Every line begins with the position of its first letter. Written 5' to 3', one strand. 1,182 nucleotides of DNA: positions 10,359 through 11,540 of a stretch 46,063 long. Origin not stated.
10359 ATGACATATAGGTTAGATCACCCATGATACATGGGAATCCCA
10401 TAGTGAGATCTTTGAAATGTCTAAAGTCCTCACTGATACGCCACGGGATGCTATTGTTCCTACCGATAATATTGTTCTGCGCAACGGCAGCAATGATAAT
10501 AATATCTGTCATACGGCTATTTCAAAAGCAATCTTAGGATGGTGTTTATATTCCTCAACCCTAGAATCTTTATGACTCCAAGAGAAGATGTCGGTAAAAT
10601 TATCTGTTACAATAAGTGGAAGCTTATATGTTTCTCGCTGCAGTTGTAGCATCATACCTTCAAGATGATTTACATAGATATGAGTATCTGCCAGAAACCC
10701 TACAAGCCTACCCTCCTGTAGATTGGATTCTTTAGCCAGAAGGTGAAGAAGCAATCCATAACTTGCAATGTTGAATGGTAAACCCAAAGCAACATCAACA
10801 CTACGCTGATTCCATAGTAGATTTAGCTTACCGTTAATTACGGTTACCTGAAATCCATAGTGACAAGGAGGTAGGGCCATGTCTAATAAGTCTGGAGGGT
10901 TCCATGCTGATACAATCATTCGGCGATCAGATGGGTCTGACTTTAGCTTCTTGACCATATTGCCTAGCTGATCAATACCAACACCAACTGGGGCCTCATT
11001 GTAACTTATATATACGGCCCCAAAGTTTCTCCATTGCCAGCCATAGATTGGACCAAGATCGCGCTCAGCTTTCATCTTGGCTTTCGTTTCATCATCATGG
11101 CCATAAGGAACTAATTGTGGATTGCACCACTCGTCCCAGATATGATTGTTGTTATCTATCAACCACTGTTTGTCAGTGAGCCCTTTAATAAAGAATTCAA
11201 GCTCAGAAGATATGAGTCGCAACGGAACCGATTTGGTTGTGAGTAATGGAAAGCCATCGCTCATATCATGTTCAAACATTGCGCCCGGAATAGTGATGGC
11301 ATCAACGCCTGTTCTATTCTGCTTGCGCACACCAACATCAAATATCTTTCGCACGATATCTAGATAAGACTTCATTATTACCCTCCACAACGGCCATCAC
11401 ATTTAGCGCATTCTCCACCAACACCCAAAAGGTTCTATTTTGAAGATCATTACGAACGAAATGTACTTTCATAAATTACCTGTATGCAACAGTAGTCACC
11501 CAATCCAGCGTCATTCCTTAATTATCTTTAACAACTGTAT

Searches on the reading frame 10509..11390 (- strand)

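Call 89: search_protein_families(library=phrogs, proteins=[window:10509-11390:-], max_evalue=0.00001)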
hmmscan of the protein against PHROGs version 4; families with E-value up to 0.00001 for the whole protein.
window:10509-11390:- (293 aa): 3 families
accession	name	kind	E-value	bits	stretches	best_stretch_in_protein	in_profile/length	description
phrog_160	-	DNA, RNA and nucleotide metabolism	7.6e-98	328.5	1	5-293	32-308/335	thymidylate synthase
phrog_5682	-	DNA, RNA and nucleotide metabolism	1.2e-47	163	1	109-293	36-209/209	thymidylate synthase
phrog_5131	-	DNA, RNA and nucleotide metabolism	8.3e-17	62.5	1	116-258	103-236/357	thymidylate synthase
